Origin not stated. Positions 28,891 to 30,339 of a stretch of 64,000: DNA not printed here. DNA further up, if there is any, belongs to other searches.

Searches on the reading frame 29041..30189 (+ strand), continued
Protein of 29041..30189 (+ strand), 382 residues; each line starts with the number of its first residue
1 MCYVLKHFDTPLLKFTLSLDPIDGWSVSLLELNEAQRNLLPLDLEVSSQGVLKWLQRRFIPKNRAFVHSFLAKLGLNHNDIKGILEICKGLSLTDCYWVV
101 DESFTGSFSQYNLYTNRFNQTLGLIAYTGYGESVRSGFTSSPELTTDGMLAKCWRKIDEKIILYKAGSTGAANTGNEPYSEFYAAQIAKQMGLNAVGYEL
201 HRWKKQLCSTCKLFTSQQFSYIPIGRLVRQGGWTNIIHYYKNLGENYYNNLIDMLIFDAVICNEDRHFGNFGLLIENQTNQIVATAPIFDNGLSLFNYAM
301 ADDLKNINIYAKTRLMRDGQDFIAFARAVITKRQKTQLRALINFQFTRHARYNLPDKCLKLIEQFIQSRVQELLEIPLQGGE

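Call 60: fold_search(model_id=the predicted structure, library=pdb)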
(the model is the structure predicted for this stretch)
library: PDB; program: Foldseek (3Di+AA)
matches with E <= 10: 143; with E <= 0.001: 26
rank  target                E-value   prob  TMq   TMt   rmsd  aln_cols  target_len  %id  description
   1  3akj_A                6.6e-07  1.00  0.38  0.51   6.1       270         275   16  Crystal structure of A Helicobacter pylori proinflammatory kinase CtkA (released 2010-12-01)
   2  3akk_C                8.2e-07  1.00  0.41  0.53   6.1       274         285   17  Crystal structure of A Helicobacter pylori proinflammatory kinase CtkA (released 2010-12-01)
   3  3akk_D                8.6e-07  1.00  0.40  0.51   6.0       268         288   17  Crystal structure of A Helicobacter pylori proinflammatory kinase CtkA (released 2010-12-01)
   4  3akk_A                1.5e-06  1.00  0.39  0.48   6.0       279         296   17  Crystal structure of A Helicobacter pylori proinflammatory kinase CtkA (released 2010-12-01)
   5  3akk_B                2.6e-06  1.00  0.38  0.48   6.1       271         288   18  Crystal structure of A Helicobacter pylori proinflammatory kinase CtkA (released 2010-12-01)
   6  3akl_A                3.3e-06  1.00  0.37  0.48   6.1       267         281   19  Crystal structure of A Helicobacter pylori proinflammatory kinase CtkA (released 2010-12-01)
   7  3akl_C                6.3e-06  1.00  0.37  0.48   6.0       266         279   18  Crystal structure of A Helicobacter pylori proinflammatory kinase CtkA (released 2010-12-01)
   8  2wiu_C                1.3e-05  1.00  0.36  0.34  17.8       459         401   11  Mercury-modified bacterial persistence regulator hipBA (released 2009-07-28)
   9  3dnt_A                1.6e-05  1.00  0.41  0.38  16.9       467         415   10  structures of MDT proteins (released 2009-01-27)
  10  3tpd                  2.1e-05  1.00  0.38  0.37  17.1       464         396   12  Structure of pHipA, monoclinic form (released 2012-10-03)
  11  4pu4_B                2.8e-05  1.00  0.28  0.26  19.7       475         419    9  Shewanella oneidensis MR-1 Toxin Antitoxin System HipA, HipB and its operator DNA complex (space group P21) (released 2014-08-06)
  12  3dnv_A                3.2e-05  1.00  0.33  0.30  17.1       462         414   13  MDT Protein (released 2009-01-27)
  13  3tpe                  4.1e-05  1.00  0.35  0.33  18.3       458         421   13  The phipa p3121 structure (released 2012-10-03)
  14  3tpb                  4.8e-05  1.00  0.32  0.30  17.6       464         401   11  Structure of HipA(S150A) (released 2012-10-03)
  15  3dnu                  5.3e-05  1.00  0.35  0.33  16.5       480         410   10  structure of MDT protein (released 2009-01-27)
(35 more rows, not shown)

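Call 65: search_dna_similar(query=window:29041-30189:+, collection=plasmids, mode=protein, max_rows=15)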
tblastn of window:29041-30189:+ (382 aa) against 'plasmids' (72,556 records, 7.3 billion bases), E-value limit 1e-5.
Records with a match: 35; places in all: 38; records where one place covers at least 80% of the query: 16.
Best place of each record, by identity: <60% 35.
By first word of the organism name: Clostridium 10; Bacillus 10; Campylobacter 4; Subdoligranulum 3; Helicobacter 3; Vescimonas 1; Selenomonas 1; Clostridiaceae 1; Butyrivibrio 1; Collinsella 1.
By predicted mobility (MOB-suite, as given by PLSDB): non-mobilizable 34; mobilizable 1.
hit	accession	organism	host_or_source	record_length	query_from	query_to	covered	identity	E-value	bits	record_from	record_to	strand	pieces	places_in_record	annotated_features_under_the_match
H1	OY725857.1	Subdoligranulum variabile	-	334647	2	377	98%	52.5%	2e-126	408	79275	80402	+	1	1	none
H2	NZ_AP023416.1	Vescimonas fastidiosa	Homo sapiens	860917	3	379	99%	52.1%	2e-126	408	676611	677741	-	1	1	helix-turn-helix domain-containing protein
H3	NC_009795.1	Campylobacter concisus 13826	-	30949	3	380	99%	38.3%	6e-78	268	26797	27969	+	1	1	HipA family kinase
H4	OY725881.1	Subdoligranulum variabile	-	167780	3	375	98%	37.3%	9e-64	227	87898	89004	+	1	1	record has no annotation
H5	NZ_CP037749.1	Campylobacter helveticus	-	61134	1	375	98%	36.2%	2e-69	243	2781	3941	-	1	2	transcriptional regulator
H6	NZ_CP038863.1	Campylobacter jejuni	mouse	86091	1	375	98%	35.0%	7e-68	239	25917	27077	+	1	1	BspA family leucine-rich repeat surface protein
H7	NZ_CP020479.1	Campylobacter helveticus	cat,cell culture,feces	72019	1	375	98%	34.6%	5e-63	225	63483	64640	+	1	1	HipA domain-containing protein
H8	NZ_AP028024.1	Helicobacter sp. NHP21005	Felis catus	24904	3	376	98%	33.6%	6e-55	202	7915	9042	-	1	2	hypothetical protein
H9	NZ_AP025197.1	Helicobacter cinaedi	Cricetinae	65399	1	381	100%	32.4%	3e-58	211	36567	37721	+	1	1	transcriptional regulator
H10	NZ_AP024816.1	Helicobacter sp. NHP19-003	Canis lupus familiaris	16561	1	372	97%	32.9%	5e-47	179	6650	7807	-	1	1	hypothetical protein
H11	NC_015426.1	Clostridium botulinum BKT015925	-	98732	3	369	96%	29.9%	1e-48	183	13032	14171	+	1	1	hypothetical protein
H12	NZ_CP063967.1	Clostridium botulinum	Chicken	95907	3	369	96%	29.9%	1e-48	183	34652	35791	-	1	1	hypothetical protein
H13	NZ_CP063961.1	Clostridium botulinum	Bovine,feces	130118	3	369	96%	29.9%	1e-48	183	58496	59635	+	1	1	hypothetical protein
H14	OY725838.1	Subdoligranulum variabile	-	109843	46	375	86%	32.9%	7e-50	187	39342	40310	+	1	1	record has no annotation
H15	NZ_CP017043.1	Selenomonas sp. oral taxon 920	Homo sapiens,pure culture,Periodontal ...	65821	1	376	98%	28.0%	5e-20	99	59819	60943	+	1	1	hypothetical protein | type II toxin-antitoxin system HicB family antitoxin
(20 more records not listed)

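Call 66: search_dna_similar(query=window:29041-30189:+, collection=phages, mode=protein, max_rows=15)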
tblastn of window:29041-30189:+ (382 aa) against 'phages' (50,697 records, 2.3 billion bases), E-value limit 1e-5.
Records with a match: 12; places in all: 12; records where one place covers at least 80% of the query: 2.
Best place of each record, by identity: <60% 12.
By first word of the organism name: Bacteriophage 11; Clostridioides 1.
By host as written in the record: - 7; Helicobacter heilmannii 3; Clostridioides sp. ES-S-0173-01 1; Helicobacter heilmannii ASB1.4 1.
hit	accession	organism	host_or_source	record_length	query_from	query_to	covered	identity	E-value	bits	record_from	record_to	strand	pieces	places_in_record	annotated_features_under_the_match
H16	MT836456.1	Bacteriophage sp.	human fecal samples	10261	1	375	98%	49.3%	3e-112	365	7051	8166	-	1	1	record has no annotation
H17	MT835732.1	Bacteriophage sp.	human fecal samples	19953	1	374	98%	32.3%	4e-52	192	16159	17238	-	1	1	record has no annotation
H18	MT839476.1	Bacteriophage sp.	human fecal samples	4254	44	290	65%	35.1%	6e-42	162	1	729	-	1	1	record has no annotation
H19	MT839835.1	Bacteriophage sp.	human fecal samples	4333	26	295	71%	31.2%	2e-26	117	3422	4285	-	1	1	record has no annotation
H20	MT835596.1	Bacteriophage sp.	human fecal samples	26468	40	295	67%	29.4%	1e-24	112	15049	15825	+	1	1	record has no annotation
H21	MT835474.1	Bacteriophage sp.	human fecal samples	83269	53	299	65%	29.0%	2e-22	105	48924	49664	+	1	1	record has no annotation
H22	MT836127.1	Bacteriophage sp.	human fecal samples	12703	145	309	43%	31.5%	4e-15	83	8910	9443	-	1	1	record has no annotation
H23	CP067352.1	Clostridioides phage ES-S-0173-01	Clostridioides sp. ES-S-0173-01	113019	177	302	33%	31.2%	2e-7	59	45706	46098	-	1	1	record has no annotation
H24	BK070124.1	Bacteriophage sp.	Helicobacter heilmannii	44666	181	298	31%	33.1%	5e-12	74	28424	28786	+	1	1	hypothetical protein (x3)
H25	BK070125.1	Bacteriophage sp.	Helicobacter heilmannii ASB1.4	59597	181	298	31%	33.1%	5e-12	74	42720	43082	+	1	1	hypothetical protein (x3)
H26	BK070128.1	Bacteriophage sp.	Helicobacter heilmannii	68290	181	298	31%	32.3%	9e-12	73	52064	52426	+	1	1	hypothetical protein (x3)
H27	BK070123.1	Bacteriophage sp.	Helicobacter heilmannii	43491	181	298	31%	31.5%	9e-11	70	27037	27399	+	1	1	hypothetical protein (x3)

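Call 67: get_annotated_region(hit=H3, flank=3000)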
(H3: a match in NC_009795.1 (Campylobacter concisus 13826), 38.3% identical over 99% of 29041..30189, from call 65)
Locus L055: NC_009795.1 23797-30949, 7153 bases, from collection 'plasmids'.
description: Campylobacter concisus 13826 plasmid pCCON31, complete sequence
organism: Campylobacter concisus 13826 (NCBI taxid 360104)
taxonomy: Bacteria; Campylobacterota; Epsilonproteobacteria; Campylobacterales; Campylobacteraceae; Campylobacter; Campylobacter concisus; Campylobacter concisus 13826
host: -; source: -; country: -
typing (MOB-suite, as given by PLSDB): non-mobilizable
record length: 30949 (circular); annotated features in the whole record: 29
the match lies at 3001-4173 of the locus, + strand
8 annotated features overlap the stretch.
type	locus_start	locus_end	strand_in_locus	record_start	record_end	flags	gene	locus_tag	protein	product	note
CDS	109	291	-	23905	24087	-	-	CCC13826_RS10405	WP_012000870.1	hypothetical protein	-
CDS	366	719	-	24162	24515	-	-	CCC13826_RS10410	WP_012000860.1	hypothetical protein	-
CDS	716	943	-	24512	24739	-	-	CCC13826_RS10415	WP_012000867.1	type II toxin-antitoxin system HicA family toxin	-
CDS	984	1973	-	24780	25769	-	-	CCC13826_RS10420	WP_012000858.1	tyrosine-type recombinase/integrase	GO:0015074 - DNA integration [Evidence IEA]; GO:0006310 - DNA recombination [Evidence IEA]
CDS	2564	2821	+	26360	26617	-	-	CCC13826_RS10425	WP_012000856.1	hypothetical protein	-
CDS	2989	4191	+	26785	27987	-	-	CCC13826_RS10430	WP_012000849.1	HipA family kinase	-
CDS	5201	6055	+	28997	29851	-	-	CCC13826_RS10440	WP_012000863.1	hypothetical protein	-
CDS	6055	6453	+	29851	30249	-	-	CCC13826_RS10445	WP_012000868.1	PIN domain-containing protein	-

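Call 68: get_annotated_region(hit=H2, flank=3000)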
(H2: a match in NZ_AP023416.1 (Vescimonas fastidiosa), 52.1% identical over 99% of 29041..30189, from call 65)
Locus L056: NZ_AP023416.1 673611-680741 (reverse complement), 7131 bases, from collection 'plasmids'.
description: Vescimonas fastidiosa strain MM35 plasmid pMM35_01
organism: Vescimonas fastidiosa (NCBI taxid 2714353)
taxonomy: Bacteria; Bacillota; Clostridia; Eubacteriales; Oscillospiraceae; Vescimonas; Vescimonas fastidiosa
host: -; source: Homo sapiens; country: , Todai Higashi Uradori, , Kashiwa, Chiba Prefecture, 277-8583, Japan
typing (MOB-suite, as given by PLSDB): non-mobilizable
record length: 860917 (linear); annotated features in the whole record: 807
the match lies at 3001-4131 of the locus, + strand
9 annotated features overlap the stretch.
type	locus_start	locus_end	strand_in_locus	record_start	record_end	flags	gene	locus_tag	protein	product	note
CDS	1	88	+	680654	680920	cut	-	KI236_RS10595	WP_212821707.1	pro-sigmaK processing inhibitor BofA family protein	-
CDS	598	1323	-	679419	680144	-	-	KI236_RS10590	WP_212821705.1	ATP-binding protein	-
CDS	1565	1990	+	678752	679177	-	rplM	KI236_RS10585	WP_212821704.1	50S ribosomal protein L13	GO:0006412 - translation [Evidence IEA]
CDS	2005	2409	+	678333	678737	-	rpsI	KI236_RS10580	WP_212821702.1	30S ribosomal protein S9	GO:0006412 - translation [Evidence IEA]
CDS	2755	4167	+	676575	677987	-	-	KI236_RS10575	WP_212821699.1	helix-turn-helix domain-containing protein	-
CDS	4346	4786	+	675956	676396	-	-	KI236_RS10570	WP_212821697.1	LytTR family DNA-binding domain-containing protein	-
CDS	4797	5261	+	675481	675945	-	-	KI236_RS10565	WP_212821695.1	DUF3021 domain-containing protein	-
CDS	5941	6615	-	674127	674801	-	-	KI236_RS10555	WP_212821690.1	P-II family nitrogen regulator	-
CDS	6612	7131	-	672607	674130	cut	-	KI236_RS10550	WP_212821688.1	DUF1538 domain-containing protein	-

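Call 72: search_protein_families(library=pfam, proteins=[L056:2755-4167:+, L055:2989-4191:+, L002:9777-10015:+, L004:601-803:+, L003:9872-11130:+, L007:9743-11133:+], max_evalue=0.01)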
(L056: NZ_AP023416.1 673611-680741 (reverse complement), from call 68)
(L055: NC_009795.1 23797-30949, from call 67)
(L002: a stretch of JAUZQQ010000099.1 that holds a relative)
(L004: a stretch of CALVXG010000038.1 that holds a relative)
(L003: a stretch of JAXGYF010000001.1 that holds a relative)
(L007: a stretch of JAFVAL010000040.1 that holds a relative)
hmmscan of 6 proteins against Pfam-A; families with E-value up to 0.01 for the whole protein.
L056:2755-4167:+ (470 aa): 6 families
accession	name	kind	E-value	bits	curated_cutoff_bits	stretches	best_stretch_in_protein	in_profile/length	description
PF01381.28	HTH_3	-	3.5e-13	49.8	23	1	19-68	3-52/55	Helix-turn-helix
PF13560.12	HTH_31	-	2.2e-08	34.7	27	1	16-65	5-55/64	Helix-turn-helix domain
PF12844.13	HTH_19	-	1.1e-07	32.1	30.2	1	15-65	2-52/64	Helix-turn-helix domain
PF13744.12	HTH_37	-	2.9e-06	27.4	27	1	3-71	9-78/80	Helix-turn-helix domain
PF13443.12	HTH_26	-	1e-05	26.2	22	1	17-65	2-51/63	Cro/C1-type HTH DNA-binding domain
PF07804.18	HipA_C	-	1.1e-05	25.6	30.5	1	322-377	113-165/213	HipA-like C-terminal domain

L055:2989-4191:+ (400 aa): 3 families
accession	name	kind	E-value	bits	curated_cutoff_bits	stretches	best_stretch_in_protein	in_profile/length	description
PF20613.4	HipA_2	-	2.7e-07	30.5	27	1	190-313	37-155/240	HipA-like kinase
PF07804.18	HipA_C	-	1.7e-05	25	30.5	1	264-308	120-161/213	HipA-like C-terminal domain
PF18640.6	LepB_N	-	0.0038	17.3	25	1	266-334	14-81/183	LepB N-terminal domain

L002:9777-10015:+ (79 aa): 1 family
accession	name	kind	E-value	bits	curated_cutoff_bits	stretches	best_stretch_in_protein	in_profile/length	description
PF13751.12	DDE_Tnp_1_6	-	8.2e-07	29.8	25.1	1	2-51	69-118/125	Transposase DDE domain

L004:601-803:+ (67 aa): 1 family
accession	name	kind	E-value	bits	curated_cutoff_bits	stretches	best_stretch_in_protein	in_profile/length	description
PF02604.26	PhdYeFM_antitox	-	1.5e-07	31.6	29.8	1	21-60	12-51/74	Antitoxin Phd_YefM, type II toxin-antitoxin system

L003:9872-11130:+ (419 aa): 2 families
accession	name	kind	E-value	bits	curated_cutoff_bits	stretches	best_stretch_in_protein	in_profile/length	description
PF07804.18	HipA_C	-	9.7e-07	29.1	30.5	1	276-373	103-192/213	HipA-like C-terminal domain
PF20613.4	HipA_2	-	0.0053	16.5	27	1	222-349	39-158/240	HipA-like kinase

L007:9743-11133:+ (463 aa): 7 families
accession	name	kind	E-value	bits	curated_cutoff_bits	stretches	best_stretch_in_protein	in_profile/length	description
PF01381.28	HTH_3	-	9e-14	51.7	23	1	23-72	3-52/55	Helix-turn-helix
PF13560.12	HTH_31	-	6e-08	33.3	27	1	20-73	5-59/64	Helix-turn-helix domain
PF12844.13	HTH_19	-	1.6e-07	31.5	30.2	1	22-71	5-54/64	Helix-turn-helix domain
PF13443.12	HTH_26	-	7.5e-07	29.7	22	1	27-72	8-54/63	Cro/C1-type HTH DNA-binding domain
PF07804.18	HipA_C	-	7.5e-06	26.2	30.5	1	314-381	97-165/213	HipA-like C-terminal domain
PF13744.12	HTH_37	-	0.00035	20.8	27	1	13-74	15-77/80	Helix-turn-helix domain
PF20613.4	HipA_2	-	0.0022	17.7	27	1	243-386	23-159/240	HipA-like kinase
